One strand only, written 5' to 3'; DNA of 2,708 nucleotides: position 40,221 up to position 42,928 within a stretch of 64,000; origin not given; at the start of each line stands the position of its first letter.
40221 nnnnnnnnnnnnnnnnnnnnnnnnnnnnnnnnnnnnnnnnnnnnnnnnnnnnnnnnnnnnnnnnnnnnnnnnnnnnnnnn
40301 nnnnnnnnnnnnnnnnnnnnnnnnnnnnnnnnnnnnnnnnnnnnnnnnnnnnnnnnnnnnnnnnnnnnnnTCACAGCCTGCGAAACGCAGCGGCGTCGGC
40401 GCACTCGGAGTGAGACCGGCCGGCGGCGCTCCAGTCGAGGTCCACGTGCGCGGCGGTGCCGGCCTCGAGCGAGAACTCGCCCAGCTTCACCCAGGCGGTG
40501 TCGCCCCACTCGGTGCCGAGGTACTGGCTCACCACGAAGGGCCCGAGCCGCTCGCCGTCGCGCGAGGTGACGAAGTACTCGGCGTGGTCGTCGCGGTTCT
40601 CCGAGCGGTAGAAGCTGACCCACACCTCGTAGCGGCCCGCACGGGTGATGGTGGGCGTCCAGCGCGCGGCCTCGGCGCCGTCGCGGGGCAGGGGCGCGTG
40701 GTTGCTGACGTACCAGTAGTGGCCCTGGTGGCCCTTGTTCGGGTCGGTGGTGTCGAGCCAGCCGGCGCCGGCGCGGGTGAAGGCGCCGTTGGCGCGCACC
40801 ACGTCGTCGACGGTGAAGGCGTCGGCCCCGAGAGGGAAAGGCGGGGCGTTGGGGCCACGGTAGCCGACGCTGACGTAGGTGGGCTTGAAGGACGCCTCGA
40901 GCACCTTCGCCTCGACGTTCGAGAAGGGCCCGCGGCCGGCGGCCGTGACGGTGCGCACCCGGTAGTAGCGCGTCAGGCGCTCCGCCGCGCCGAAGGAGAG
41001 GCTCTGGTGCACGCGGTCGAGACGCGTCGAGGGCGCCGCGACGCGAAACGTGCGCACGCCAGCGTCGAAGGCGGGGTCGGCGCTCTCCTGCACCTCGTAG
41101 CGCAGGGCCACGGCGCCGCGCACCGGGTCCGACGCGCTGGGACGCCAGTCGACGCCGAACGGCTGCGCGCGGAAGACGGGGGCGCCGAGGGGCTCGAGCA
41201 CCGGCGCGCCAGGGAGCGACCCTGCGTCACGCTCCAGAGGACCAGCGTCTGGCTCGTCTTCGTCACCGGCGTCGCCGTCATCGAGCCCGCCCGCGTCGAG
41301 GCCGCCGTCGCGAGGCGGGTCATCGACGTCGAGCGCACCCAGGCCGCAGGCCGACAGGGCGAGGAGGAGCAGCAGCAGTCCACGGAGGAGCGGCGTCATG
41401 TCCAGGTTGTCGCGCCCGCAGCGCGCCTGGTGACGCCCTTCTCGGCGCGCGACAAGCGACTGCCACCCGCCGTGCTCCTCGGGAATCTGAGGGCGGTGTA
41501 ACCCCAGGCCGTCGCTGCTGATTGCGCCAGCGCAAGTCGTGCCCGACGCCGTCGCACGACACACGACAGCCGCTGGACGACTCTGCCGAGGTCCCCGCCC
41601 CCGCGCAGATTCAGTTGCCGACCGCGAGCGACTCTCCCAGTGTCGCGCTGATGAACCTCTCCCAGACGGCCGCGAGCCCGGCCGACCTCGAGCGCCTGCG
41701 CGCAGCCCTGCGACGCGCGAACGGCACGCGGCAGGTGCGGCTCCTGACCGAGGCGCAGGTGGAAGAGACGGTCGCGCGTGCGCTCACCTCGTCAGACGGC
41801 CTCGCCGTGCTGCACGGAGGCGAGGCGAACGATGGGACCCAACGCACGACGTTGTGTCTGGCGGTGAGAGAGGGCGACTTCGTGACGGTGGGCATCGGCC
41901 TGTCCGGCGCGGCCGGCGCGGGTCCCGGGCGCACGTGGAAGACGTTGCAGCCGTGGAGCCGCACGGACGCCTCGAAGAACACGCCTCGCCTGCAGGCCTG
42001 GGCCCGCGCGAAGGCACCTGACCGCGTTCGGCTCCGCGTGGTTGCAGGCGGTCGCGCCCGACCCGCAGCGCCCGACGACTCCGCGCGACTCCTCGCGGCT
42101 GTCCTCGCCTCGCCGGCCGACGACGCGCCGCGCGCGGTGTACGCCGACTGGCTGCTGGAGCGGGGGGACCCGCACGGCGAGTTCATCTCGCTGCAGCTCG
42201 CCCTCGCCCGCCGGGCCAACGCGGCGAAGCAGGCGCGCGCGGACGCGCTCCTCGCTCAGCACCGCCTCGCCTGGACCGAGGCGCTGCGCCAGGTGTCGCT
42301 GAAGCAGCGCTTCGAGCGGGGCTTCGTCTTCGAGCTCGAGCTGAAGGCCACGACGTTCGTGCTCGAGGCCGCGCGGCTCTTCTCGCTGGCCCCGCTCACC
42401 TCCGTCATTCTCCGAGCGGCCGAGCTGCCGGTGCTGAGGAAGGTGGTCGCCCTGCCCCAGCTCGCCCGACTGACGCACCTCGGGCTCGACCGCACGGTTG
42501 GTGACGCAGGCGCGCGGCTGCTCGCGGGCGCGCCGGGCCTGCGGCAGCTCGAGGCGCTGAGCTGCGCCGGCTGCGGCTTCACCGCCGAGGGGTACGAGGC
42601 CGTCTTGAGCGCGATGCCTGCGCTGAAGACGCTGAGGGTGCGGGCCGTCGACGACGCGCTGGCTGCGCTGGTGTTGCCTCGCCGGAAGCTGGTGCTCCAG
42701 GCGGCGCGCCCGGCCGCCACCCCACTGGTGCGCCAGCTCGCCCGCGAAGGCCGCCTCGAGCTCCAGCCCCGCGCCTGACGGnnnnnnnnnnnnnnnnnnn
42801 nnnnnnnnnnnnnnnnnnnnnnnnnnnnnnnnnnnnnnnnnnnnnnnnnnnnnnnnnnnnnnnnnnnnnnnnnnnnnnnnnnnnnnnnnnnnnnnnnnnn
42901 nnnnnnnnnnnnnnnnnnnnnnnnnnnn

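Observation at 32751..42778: Three paralogous TIGR02996-type 'repeat-companion' proteins within 10 kb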

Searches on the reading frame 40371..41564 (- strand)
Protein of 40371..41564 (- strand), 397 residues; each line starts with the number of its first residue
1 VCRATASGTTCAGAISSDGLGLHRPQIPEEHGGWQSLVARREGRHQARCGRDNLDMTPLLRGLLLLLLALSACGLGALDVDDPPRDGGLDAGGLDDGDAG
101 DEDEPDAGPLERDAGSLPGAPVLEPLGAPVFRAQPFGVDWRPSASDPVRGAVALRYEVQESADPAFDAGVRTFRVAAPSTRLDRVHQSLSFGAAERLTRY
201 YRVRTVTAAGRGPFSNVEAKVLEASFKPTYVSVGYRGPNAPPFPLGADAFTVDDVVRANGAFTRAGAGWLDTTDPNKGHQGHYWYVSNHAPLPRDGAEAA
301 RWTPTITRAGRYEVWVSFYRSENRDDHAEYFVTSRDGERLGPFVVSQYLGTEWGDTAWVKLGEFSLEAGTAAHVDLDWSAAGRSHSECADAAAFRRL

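Call 8: search_protein_families(library=pfam, proteins=[window:40371-41564:-], max_evalue=0.001)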
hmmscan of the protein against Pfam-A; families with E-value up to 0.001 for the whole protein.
window:40371-41564:- (397 aa): 1 family
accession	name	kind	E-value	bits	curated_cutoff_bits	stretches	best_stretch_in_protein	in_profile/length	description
PF25275.1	Golvesin_C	-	1.9e-15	57.6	31.6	1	262-394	10-130/132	Golvesin C-terminal domain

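Call 49: search_protein_families(library=ncbifam, proteins=[window:40371-41564:-], max_evalue=0.001)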
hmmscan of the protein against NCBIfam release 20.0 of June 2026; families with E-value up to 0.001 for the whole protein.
window:40371-41564:- (397 aa): 0 families

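Call 64: search_protein_families(library=padloc, proteins=[window:40371-41564:-], max_evalue=0.01)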
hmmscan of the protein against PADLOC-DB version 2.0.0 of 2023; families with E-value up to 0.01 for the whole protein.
window:40371-41564:- (397 aa): 0 families

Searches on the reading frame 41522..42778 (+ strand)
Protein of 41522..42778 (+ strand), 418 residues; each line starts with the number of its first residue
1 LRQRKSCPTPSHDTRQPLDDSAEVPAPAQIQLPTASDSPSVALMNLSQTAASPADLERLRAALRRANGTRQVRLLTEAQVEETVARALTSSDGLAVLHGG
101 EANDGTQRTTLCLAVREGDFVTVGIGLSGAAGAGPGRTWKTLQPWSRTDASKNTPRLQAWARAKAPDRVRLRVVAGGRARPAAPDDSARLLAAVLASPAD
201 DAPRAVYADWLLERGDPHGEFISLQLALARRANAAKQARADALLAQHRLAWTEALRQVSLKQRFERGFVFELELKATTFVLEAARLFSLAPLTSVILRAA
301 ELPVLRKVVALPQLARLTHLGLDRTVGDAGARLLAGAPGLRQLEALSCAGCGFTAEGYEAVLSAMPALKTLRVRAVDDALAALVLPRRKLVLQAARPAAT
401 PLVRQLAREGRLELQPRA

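Call 6: search_protein_families(library=ncbifam, proteins=[window:41522-42778:+], max_evalue=0.01)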
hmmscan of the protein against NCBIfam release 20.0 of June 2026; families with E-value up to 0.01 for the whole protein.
window:41522-42778:+ (418 aa): 2 families
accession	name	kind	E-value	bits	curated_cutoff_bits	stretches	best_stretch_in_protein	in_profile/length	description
TIGR02996.1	rpt_mate_G_obs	domain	7.5e-16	57.6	29.05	1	186-229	1-45/45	TIGR02996 domain-containing protein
NF038076.1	fam_STM4015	hypoth_equivalog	0.0018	17.3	275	1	304-372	168-236/290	STM4015 family protein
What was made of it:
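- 42077..42208 (+): C: TIGR02996 match. 57.6 bits against a cut-off of 29.05 (call 6).
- On TIGR02996 (NCBIfam): 57.6 bits, E 7.5e-16 (call 6).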

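Call 7: search_protein_families(library=pfam, proteins=[window:41522-42778:+], max_evalue=0.01)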
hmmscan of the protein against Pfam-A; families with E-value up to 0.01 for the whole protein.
window:41522-42778:+ (418 aa): 0 families

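Call 22: find_homologous_proteins(query=window:41522-42778:+, max_evalue=0.001)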
Query window:41522-42778:+ (418 aa): 49 proteins with E <= 0.001 among 8000 candidates.
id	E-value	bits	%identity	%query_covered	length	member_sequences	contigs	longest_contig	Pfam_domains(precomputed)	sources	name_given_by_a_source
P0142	4.6e-229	778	100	90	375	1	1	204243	-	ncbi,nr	ncbi:MAG: TIGR02996 domain-containing protein [Myxococcaceae bacterium]|nr:TIGR02996 domain-containi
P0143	5.1e-194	663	85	89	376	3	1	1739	-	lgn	-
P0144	3.4e-173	594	77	89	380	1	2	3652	-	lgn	-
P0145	4.5e-129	449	67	81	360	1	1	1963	-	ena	-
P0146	6.6e-108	379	82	56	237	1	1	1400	-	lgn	-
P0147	3.9e-102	360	58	76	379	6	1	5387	-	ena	-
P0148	2.7e-101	357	53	86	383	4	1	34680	-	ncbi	ncbi:MAG: TIGR02996 domain-containing protein [Polyangiales bacterium]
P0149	3.3e-100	354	59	76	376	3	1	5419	-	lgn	-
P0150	4.1e-82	294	46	88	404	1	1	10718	-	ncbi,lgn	-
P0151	8.6e-81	290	45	82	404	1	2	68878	-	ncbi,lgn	-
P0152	6.7e-77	277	48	87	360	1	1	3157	-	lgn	-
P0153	1.1e-45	174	41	70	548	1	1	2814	PF13516.13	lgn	-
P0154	1.7e-43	167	39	77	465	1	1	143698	PF13516.13,PF00560.40,PF12799.14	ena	-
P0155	7.1e-36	142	35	77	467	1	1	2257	PF13516.13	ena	-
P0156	1.5e-35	141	39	61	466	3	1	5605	PF13516.13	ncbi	-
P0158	8.1e-24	102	40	44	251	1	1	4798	PF13516.13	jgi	jgi:uncharacterized protein (TIGR02996 family)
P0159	9.3e-24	102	41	37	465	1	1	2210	PF13516.13,PF12799.14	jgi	jgi:uncharacterized protein (TIGR02996 family)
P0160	3.7e-23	100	45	32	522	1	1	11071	PF13516.13,PF00560.40,PF12799.14,PF13855.13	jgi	jgi:uncharacterized protein (TIGR02996 family)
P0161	1.7e-20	92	40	44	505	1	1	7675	PF13516.13,PF00560.40,PF12799.14,PF13855.13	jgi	jgi:uncharacterized protein (TIGR02996 family)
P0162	3.7e-19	87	32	65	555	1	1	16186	-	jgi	jgi:uncharacterized protein (TIGR02996 family)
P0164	1.1e-17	82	33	58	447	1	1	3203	-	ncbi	ncbi:MAG TPA: TIGR02996 domain-containing protein, partial [Kofleriaceae bacterium]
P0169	6.4e-13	67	32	40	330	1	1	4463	PF13516.13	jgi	jgi:uncharacterized protein (TIGR02996 family)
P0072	5.7e-12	63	33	39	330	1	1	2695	PF13516.13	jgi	jgi:uncharacterized protein (TIGR02996 family)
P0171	6.8e-12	63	48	20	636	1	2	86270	PF13516.13,PF00560.40,PF12799.14,PF13855.13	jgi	jgi:uncharacterized protein (TIGR02996 family)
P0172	1.2e-11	62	29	82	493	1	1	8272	-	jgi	jgi:uncharacterized protein (TIGR02996 family)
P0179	2.1e-9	55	36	45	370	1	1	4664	PF13516.13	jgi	jgi:uncharacterized protein (TIGR02996 family)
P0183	4.6e-8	51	52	19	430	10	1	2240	-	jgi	jgi:uncharacterized protein (TIGR02996 family)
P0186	2.8e-6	45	28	47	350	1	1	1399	-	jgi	jgi:uncharacterized protein (TIGR02996 family)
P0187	3.8e-6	44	30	46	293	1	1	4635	-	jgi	jgi:uncharacterized protein (TIGR02996 family)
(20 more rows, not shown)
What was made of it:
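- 41651..42778 (+): Gene C, 375 aa: N-terminal alpha/beta domain, TIGR02996 module, then about four LRRs. GenBank P0142, 375 aa, is 100% identical; orthologues are 360-404 aa (call 22).
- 42383..42685 (+): C: LRR region (approximate limits). More distant C-branch relatives P0153-P0156 carry Pfam LRR_6 (call 22).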

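Call 26: find_encoding_contigs(protein=P0151, flank=10000, max_places=2)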
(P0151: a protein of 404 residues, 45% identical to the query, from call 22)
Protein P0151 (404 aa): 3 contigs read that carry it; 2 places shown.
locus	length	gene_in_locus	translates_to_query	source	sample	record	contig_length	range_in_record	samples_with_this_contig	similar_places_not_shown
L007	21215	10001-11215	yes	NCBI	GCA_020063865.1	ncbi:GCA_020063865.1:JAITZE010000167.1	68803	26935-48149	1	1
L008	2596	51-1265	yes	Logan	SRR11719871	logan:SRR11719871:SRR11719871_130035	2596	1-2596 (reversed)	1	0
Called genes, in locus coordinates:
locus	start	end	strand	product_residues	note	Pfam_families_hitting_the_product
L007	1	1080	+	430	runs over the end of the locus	PF00069:Pkinase, PF03109:ABC1 (faint), PF07714:PK_Tyr_Ser-Thr, PF06293:Kdo (weak), PF01636:APH (weak), PF08308:PEGA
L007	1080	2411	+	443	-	PF16697:Yop-YscD_cpl, PF00498:FHA, PF00158:Sigma54_activat, PF14532:Sigma54_activ_2, PF07728:AAA_5 (weak), PF25601:AAA_lid_14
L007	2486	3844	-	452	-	-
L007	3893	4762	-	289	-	PF13385:Laminin_G_3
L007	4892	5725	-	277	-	PF06724:DUF1206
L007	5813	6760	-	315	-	PF02558:ApbA, PF08546:ApbA_C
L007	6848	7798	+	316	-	-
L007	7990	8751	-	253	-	PF00106:adh_short, PF08659:KR, PF03435:Sacchrp_dh_NADP (weak), PF13561:adh_short_C2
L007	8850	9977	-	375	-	PF06347:SH3_4 (faint), PF08239:SH3_3 (weak)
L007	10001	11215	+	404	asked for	-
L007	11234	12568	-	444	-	PF13657:Couple_hipA, PF07804:HipA_C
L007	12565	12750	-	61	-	-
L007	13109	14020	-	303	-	-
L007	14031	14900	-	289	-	PF13620:CarboxypepD_reg (faint)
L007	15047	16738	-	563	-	PF17517:IgGFc_binding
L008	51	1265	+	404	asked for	-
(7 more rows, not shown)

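Call 27: find_encoding_contigs(protein=P0148, flank=10000, max_places=2)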
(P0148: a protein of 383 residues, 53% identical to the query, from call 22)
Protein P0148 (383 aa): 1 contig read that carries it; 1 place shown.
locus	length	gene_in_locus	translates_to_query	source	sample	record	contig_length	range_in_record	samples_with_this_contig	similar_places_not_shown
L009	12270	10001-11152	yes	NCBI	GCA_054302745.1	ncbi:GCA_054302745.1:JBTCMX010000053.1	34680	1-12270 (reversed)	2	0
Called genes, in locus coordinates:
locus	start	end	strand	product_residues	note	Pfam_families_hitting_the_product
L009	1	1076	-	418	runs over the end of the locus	PF10127:RlaP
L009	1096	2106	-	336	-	-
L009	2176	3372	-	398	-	-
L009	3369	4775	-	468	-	-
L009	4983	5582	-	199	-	PF09536:DUF2378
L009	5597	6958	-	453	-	PF12773:DZR (faint), PF16697:Yop-YscD_cpl (faint), PF00498:FHA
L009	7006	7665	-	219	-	-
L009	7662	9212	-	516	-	PF01921:tRNA-synt_1f (faint), PF01406:tRNA-synt_1e, PF09334:tRNA-synt_1g (weak), PF00133:tRNA-synt_1 (weak), PF09334:tRNA-synt_1g (weak), PF09190:DALR_2 (weak)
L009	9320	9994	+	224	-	-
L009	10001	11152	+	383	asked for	-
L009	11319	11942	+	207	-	-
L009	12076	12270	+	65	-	?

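Call 64: search_protein_families(library=padloc, proteins=[window:41651-42778:+], max_evalue=0.01)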
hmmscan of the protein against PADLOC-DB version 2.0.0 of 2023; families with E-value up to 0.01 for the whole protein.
window:41651-42778:+ (375 aa): 0 families

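Call 85: search_dna_similar(query=window:41651-42778:+, collection=phages, mode=protein, max_rows=10, max_evalue=0.001)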
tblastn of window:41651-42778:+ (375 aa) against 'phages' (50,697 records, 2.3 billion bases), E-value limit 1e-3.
No match.

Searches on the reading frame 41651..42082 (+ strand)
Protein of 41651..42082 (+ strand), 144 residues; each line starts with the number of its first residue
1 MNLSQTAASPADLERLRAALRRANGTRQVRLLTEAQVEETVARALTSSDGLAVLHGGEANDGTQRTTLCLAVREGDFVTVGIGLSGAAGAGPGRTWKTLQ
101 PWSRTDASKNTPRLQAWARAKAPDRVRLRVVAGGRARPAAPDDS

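Call 70: search_solved_structures(query=A4, max_evalue=10, show_alignments=1)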
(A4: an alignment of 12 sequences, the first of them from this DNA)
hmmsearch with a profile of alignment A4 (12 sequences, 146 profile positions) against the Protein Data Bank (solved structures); distinct sequences matched with E-value up to 10: 6.
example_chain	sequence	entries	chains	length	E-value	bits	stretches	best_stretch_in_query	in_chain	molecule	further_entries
7rus_A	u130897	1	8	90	0.27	14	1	35-92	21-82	DUF3107 domain-containing protein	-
7rur_A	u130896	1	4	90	0.27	14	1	35-92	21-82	Conserved protein of uncharacterized function, TB9.4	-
5ook_B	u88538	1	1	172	0.29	13.9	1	4-72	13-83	Phycocyanin, beta subunit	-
3e0f_A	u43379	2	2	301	0.63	12.8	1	28-83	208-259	Putative Metal-dependent Phosphoesterase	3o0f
2uul_H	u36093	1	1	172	0.81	12.5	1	5-72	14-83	C-PHYCOCYANIN BETA CHAIN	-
2jzl_A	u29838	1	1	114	1.6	11.5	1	12-45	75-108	Cyanovirin-N homolog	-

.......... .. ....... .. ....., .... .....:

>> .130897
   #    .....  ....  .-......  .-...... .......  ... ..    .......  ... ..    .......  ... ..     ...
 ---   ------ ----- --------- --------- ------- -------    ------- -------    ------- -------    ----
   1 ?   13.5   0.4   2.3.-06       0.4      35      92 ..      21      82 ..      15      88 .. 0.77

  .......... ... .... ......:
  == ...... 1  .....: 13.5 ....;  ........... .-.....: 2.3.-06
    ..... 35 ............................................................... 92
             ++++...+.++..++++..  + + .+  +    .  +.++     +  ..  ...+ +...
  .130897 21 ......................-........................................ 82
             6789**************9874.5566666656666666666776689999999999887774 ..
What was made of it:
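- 41651..42055 (+): C: N-terminal domain with the conserved motif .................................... No family assignment. No PDB sequence match better than E 0.27 (call 70).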
